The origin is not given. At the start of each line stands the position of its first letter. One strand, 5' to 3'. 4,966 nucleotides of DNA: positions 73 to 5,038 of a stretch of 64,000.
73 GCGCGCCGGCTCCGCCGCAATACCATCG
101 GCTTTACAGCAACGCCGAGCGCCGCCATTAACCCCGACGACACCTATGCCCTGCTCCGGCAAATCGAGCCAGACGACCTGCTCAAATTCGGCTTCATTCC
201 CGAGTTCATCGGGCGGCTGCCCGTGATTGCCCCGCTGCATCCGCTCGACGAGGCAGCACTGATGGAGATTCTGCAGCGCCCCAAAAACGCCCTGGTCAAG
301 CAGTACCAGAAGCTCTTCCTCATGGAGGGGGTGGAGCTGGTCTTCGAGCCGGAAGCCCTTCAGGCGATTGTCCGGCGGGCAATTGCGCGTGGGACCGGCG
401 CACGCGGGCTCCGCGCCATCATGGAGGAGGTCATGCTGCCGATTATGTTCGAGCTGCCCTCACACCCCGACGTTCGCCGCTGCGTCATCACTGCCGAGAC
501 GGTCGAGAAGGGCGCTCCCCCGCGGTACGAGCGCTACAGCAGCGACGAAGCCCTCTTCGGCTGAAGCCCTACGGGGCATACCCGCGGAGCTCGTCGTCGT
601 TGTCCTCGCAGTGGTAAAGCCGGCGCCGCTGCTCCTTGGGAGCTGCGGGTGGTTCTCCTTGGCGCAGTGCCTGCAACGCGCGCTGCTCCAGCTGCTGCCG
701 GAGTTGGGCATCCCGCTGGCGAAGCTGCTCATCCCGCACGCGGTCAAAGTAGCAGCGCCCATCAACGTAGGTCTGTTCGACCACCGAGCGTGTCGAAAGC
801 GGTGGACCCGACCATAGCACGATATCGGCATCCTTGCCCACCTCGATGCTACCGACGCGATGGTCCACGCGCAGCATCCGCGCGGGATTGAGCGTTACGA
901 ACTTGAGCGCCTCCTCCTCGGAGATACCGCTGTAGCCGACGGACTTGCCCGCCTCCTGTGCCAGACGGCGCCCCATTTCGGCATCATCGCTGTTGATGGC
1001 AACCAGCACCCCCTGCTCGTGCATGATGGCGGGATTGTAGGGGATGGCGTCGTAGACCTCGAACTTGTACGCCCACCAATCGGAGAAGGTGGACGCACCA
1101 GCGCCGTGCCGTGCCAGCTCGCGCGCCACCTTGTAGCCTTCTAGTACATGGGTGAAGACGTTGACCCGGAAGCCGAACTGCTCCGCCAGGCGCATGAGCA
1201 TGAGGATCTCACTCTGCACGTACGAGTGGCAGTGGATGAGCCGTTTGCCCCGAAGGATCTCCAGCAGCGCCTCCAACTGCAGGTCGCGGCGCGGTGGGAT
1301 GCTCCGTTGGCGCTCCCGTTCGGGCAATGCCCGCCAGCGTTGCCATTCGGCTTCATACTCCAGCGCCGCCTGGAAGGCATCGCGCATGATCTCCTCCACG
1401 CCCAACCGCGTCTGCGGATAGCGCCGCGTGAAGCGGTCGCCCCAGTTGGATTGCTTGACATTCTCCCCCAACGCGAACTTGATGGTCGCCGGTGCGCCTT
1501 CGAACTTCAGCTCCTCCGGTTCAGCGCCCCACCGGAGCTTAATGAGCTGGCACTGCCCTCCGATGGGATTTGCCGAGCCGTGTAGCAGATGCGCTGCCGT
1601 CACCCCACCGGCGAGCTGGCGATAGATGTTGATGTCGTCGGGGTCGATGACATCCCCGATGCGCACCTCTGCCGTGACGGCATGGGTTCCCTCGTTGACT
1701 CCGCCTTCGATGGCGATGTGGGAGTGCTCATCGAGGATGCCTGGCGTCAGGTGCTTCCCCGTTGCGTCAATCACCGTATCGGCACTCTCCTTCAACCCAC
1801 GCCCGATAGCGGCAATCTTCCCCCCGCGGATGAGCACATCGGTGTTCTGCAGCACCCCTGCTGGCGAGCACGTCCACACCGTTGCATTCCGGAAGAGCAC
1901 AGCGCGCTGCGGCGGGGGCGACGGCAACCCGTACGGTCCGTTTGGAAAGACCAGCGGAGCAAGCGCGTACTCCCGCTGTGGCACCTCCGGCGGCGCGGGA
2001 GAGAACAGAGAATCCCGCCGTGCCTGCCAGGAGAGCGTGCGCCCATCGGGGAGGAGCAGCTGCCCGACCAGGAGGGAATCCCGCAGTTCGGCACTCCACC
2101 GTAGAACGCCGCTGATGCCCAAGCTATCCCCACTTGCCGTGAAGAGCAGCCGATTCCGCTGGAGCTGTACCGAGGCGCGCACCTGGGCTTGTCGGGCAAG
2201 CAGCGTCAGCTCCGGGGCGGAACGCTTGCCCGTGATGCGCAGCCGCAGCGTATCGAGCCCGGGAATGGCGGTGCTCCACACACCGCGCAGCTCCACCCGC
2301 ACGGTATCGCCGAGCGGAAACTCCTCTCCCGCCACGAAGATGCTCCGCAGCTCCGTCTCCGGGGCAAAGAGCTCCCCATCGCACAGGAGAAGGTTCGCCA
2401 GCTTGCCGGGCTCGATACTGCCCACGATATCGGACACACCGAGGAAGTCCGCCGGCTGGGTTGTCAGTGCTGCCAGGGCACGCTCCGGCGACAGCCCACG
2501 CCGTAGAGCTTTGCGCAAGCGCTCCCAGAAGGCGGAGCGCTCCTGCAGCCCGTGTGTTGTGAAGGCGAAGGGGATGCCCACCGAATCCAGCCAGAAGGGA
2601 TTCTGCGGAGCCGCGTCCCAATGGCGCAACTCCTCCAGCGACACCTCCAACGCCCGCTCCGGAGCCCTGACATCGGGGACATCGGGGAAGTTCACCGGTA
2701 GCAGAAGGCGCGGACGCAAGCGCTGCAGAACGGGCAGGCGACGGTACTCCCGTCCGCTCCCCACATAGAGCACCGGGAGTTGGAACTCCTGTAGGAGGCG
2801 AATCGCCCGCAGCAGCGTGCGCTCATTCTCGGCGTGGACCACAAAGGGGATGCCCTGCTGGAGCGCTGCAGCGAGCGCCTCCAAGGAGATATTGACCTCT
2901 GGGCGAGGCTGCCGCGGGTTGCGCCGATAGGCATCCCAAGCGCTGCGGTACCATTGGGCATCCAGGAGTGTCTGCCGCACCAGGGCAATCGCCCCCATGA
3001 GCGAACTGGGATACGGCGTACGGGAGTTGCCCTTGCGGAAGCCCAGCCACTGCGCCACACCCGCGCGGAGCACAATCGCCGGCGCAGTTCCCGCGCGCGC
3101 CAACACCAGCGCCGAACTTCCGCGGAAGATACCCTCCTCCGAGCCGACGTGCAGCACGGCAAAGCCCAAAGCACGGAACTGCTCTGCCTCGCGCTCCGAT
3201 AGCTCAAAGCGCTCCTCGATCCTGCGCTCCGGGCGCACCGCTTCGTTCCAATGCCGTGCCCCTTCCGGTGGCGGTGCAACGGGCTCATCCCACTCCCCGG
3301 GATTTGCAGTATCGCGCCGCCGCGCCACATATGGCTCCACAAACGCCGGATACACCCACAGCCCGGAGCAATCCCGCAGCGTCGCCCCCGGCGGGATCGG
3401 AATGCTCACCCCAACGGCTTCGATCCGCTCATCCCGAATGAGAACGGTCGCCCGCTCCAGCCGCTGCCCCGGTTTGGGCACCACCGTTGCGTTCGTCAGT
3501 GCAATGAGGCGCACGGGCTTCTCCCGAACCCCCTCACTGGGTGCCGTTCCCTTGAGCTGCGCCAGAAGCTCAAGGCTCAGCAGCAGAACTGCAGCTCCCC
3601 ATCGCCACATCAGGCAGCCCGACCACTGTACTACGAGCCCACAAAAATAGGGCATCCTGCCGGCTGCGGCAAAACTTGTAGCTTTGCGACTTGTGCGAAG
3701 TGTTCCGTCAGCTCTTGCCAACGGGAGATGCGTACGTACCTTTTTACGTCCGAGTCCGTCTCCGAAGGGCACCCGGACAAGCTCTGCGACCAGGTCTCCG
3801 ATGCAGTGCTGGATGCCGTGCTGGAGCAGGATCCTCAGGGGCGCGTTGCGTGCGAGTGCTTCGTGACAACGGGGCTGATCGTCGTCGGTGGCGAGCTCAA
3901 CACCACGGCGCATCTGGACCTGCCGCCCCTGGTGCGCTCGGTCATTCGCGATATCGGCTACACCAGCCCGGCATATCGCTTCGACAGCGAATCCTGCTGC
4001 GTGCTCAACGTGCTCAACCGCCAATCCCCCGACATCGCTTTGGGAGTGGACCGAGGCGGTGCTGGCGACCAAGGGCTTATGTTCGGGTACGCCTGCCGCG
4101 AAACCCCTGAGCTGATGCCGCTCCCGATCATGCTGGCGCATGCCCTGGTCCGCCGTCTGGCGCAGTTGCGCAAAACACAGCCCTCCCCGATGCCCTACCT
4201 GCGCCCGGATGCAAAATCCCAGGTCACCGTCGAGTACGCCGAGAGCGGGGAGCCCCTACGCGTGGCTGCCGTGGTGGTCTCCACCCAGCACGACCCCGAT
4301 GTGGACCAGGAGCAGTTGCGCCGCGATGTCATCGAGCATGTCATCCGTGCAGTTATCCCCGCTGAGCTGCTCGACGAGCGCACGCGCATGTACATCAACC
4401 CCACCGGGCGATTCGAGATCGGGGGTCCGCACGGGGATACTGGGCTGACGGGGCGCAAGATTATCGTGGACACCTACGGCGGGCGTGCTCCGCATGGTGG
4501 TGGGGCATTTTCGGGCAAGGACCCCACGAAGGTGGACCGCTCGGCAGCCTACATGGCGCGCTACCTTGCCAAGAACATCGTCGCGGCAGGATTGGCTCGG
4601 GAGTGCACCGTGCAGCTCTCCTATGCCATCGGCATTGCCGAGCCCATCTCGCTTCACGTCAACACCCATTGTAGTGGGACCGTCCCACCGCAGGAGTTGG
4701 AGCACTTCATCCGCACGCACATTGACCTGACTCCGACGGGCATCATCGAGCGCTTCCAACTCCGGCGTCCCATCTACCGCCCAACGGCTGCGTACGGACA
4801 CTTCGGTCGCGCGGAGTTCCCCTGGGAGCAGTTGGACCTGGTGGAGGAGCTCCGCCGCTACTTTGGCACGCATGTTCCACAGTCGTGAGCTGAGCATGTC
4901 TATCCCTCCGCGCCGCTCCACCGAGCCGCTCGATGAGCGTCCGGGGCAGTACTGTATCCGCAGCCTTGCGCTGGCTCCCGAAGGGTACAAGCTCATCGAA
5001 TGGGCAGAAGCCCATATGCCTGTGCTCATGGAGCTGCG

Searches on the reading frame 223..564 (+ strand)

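Call 28: search_protein_families(library=pfam, proteins=[window:223-564:+], max_evalue=0.00001)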
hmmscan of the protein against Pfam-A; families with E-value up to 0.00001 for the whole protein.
window:223-564:+ (113 aa): 1 family
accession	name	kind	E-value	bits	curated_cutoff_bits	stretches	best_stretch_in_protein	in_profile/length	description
PF10431.15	ClpB_D2-small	-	2.4e-10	40.8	21.9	1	8-84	1-73/81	C-terminal, D2-small domain, of ClpB protein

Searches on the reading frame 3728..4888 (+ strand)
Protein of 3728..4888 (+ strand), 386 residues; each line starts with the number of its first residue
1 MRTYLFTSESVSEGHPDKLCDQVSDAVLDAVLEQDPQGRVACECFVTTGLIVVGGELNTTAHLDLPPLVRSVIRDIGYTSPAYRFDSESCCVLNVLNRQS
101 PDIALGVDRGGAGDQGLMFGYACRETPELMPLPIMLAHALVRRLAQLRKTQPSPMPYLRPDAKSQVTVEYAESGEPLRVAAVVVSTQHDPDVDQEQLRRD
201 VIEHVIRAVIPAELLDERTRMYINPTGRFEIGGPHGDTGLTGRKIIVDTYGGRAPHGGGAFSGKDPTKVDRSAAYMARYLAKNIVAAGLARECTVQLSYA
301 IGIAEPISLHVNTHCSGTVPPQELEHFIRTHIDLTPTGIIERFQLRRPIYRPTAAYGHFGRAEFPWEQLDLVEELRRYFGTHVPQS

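Call 65: find_encoding_contigs(protein=window:3728-4888:+, flank=10000, max_places=2)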
Protein window:3728-4888:+ (386 aa): 24 contigs read that carry it; 2 places shown.
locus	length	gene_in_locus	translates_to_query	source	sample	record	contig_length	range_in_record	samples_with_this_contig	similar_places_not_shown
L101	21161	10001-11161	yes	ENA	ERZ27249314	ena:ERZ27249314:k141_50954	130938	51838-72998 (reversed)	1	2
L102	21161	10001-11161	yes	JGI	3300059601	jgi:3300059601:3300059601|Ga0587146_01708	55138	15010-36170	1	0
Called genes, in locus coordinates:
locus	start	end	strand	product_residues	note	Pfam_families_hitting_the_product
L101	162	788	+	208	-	PF08281:Sigma70_r4_2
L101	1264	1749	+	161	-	-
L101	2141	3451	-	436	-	PF00890:FAD_binding_2 (faint), PF01134:GIDA (faint), PF01266:DAO, PF01593:Amino_oxidase, PF03486:HI0933_like (faint), PF12831:FAD_oxidored, PF13450:NAD_binding_8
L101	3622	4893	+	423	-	PF05697:Trigger_N, PF05698:Trigger_C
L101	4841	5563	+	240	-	PF00574:CLP_protease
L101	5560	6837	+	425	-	PF06689:zf-C4_ClpX, PF01078:Mg_chelatase (faint), PF05496:RuvB_N (faint), PF00004:AAA, PF07724:AAA_2, PF07728:AAA_5 (weak), PF13401:AAA_22 (faint), PF10431:ClpB_D2-small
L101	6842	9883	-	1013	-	PF01979:Amidohydro_1, PF07969:Amidohydro_3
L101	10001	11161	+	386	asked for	PF00438:S-AdoMet_synt_N, PF02772:S-AdoMet_synt_M, PF02773:S-AdoMet_synt_C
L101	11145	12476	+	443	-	PF05221:AdoHcyase, PF00670:AdoHcyase_NAD, PF02826:2-Hacid_dh_C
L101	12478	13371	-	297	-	PF03705:CheR_N, PF01739:CheR, PF08242:Methyltransf_12 (faint)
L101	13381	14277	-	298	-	PF03961:FapA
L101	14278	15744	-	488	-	PF00072:Response_reg, PF00158:Sigma54_activat, PF14532:Sigma54_activ_2, PF07728:AAA_5 (weak), PF25601:AAA_lid_14, PF02954:HTH_8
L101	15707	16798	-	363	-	PF00512:HisKA, PF02518:HATPase_c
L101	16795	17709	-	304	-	PF01882:DUF58, PF13519:VWA_2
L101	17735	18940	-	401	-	PF04107:GCS2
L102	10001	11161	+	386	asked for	PF00438:S-AdoMet_synt_N, PF02772:S-AdoMet_synt_M, PF02773:S-AdoMet_synt_C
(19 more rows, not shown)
